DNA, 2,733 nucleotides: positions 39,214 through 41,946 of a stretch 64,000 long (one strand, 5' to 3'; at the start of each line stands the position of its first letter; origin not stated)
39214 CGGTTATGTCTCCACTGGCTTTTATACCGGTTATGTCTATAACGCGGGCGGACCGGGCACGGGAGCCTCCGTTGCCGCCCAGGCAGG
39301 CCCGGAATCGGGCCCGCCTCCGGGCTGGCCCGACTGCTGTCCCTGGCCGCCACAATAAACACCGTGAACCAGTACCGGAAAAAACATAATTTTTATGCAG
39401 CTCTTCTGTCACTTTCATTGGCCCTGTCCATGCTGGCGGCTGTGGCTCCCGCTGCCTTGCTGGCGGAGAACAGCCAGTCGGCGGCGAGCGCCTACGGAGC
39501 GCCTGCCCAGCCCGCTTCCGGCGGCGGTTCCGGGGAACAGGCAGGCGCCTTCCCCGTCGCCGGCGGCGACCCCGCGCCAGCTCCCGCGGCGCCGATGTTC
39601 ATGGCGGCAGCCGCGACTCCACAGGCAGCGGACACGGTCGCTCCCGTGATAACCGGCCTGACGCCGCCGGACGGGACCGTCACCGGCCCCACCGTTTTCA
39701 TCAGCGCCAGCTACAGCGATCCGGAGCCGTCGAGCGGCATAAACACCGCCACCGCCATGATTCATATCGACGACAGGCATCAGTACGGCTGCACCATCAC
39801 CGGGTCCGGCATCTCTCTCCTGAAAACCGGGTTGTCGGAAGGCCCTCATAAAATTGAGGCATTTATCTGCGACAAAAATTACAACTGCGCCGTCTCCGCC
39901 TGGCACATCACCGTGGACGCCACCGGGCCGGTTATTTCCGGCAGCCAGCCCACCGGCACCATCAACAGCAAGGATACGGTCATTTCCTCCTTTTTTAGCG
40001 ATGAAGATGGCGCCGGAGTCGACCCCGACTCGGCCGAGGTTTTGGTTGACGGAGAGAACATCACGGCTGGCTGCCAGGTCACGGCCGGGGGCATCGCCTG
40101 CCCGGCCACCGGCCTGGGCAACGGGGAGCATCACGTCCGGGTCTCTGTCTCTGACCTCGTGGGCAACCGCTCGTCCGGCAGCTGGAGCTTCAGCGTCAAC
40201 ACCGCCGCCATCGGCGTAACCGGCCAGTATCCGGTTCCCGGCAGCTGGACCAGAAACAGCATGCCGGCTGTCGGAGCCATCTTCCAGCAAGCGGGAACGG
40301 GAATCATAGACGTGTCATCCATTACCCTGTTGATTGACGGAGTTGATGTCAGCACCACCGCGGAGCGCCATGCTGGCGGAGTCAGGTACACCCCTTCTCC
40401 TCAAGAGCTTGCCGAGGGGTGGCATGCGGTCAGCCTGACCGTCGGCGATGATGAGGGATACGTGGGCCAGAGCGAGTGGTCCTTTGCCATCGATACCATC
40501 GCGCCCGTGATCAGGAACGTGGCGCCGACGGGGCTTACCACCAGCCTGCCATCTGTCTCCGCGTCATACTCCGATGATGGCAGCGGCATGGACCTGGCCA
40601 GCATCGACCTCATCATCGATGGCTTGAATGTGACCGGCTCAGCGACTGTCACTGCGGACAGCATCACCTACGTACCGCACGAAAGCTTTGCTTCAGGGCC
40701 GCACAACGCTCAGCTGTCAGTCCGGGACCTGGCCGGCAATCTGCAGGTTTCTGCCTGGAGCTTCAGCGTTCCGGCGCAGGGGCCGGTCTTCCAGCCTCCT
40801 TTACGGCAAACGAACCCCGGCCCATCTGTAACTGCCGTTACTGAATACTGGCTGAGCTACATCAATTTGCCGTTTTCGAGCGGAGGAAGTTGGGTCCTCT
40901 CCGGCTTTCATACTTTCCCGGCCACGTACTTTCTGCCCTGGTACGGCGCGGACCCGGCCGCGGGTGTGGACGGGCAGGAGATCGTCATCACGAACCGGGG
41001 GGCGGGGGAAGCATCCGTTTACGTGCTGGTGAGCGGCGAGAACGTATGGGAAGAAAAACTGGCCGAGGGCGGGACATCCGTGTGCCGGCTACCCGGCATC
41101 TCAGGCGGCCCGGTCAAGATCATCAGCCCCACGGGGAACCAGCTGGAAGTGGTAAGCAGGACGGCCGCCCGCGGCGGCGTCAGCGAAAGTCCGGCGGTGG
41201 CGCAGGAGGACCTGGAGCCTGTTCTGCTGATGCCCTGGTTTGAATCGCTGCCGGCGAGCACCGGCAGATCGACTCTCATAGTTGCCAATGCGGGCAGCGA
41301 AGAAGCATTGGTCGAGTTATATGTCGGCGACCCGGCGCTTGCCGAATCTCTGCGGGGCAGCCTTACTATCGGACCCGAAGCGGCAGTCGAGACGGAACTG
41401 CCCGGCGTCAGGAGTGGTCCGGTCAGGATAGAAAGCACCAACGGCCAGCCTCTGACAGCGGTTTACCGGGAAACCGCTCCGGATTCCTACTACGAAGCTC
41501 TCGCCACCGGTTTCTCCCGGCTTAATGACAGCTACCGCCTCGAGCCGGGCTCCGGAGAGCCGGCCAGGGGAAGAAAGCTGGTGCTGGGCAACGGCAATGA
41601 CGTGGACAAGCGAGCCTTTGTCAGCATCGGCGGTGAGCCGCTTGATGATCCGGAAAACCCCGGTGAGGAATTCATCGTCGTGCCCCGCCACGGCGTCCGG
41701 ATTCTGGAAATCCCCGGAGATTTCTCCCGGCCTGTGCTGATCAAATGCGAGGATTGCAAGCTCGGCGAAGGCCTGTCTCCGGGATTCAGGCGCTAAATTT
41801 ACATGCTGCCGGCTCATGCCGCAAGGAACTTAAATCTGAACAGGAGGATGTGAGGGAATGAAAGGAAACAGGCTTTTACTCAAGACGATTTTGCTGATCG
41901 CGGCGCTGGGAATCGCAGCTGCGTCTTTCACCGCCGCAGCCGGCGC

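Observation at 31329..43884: Candidate undescribed sigma-54-governed envelope/surface system: rpoN-kinase-activator, MacB-type ABC transporter, then a sigma-54 operon of secreted Ig-repeat proteins and a Cys-rich membrane protein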

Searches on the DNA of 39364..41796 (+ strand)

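Call 83: search_rna_families(sources=[L002, L004, L005, L007, L010, L011, L020], threshold=gathering)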
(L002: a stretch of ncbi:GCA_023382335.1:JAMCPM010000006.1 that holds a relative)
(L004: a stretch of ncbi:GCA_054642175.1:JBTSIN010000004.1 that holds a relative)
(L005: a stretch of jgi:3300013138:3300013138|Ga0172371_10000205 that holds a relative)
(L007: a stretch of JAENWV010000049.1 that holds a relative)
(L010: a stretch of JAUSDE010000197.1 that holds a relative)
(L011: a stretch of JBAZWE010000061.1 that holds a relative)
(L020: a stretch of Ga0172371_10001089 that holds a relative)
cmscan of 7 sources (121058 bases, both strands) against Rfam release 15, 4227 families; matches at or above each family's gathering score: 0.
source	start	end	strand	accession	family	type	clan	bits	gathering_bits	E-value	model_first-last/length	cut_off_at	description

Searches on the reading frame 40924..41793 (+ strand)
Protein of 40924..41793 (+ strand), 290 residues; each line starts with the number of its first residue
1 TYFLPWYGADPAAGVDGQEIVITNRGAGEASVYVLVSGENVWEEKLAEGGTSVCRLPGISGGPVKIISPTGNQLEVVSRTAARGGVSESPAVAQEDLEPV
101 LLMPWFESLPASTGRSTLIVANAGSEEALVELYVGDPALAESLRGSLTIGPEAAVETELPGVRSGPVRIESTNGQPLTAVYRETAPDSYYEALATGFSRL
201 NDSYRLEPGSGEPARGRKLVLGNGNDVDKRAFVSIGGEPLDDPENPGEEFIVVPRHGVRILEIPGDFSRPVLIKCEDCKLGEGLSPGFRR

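Call 80: search_solved_structures(query=window:40924-41793:+, max_evalue=1)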
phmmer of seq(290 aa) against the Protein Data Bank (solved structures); distinct sequences matched with E-value up to 1: 0.
